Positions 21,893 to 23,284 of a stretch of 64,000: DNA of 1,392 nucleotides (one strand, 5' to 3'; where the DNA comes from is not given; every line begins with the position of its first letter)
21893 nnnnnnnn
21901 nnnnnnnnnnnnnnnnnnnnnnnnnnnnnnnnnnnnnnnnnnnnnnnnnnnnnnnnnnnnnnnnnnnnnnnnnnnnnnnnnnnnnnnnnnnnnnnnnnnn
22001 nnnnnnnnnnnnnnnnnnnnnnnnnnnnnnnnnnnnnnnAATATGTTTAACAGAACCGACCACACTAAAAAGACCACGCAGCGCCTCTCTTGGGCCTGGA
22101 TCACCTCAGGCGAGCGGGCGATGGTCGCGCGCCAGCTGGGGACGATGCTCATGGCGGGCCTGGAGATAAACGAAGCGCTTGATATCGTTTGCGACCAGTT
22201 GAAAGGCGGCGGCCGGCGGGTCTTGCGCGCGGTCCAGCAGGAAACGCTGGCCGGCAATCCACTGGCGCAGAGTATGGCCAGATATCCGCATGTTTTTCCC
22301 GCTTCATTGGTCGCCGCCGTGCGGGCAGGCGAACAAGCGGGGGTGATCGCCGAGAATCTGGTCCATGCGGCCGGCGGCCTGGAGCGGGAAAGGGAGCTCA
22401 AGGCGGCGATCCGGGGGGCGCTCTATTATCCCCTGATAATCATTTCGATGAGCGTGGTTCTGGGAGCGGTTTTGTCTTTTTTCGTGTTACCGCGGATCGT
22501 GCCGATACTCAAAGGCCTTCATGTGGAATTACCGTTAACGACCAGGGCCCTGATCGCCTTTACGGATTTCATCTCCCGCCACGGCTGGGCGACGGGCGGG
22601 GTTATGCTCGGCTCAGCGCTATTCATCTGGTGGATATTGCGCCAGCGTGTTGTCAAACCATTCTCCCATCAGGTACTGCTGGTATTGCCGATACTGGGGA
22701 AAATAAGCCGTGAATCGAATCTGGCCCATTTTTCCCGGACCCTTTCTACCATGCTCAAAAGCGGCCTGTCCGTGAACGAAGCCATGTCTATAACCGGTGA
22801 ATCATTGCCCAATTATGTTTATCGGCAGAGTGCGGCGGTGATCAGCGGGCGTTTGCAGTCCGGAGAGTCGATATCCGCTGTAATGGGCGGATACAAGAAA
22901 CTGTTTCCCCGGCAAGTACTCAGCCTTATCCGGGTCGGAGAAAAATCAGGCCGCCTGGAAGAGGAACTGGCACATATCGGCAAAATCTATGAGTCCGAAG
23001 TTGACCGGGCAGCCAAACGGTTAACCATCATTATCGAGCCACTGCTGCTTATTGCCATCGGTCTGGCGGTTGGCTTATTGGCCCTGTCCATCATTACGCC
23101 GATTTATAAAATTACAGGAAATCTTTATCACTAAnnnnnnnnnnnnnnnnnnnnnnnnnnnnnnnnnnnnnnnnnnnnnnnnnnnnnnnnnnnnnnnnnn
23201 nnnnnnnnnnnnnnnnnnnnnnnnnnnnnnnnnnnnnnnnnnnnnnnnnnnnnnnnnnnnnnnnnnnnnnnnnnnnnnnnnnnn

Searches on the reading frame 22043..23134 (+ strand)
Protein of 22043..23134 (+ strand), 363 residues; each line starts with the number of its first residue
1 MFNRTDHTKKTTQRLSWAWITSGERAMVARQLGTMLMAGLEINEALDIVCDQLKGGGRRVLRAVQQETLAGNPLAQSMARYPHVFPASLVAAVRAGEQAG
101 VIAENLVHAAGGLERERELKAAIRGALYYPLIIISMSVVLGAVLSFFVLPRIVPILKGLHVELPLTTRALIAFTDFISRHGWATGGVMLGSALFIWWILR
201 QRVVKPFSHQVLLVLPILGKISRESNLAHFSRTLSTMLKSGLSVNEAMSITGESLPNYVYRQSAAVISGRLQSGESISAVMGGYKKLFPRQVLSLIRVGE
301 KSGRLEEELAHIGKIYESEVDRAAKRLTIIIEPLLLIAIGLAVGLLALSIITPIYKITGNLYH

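Call 72: search_protein_families(library=pfam, proteins=[window:22043-23134:+], max_evalue=0.001)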
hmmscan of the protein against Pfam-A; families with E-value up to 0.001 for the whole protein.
window:22043-23134:+ (363 aa): 1 family
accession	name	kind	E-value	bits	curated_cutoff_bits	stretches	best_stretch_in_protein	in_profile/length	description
PF00482.28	T2SSF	-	6.1e-50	168.8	25.2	2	230-353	1-125/125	Type II secretion system (T2SS), protein F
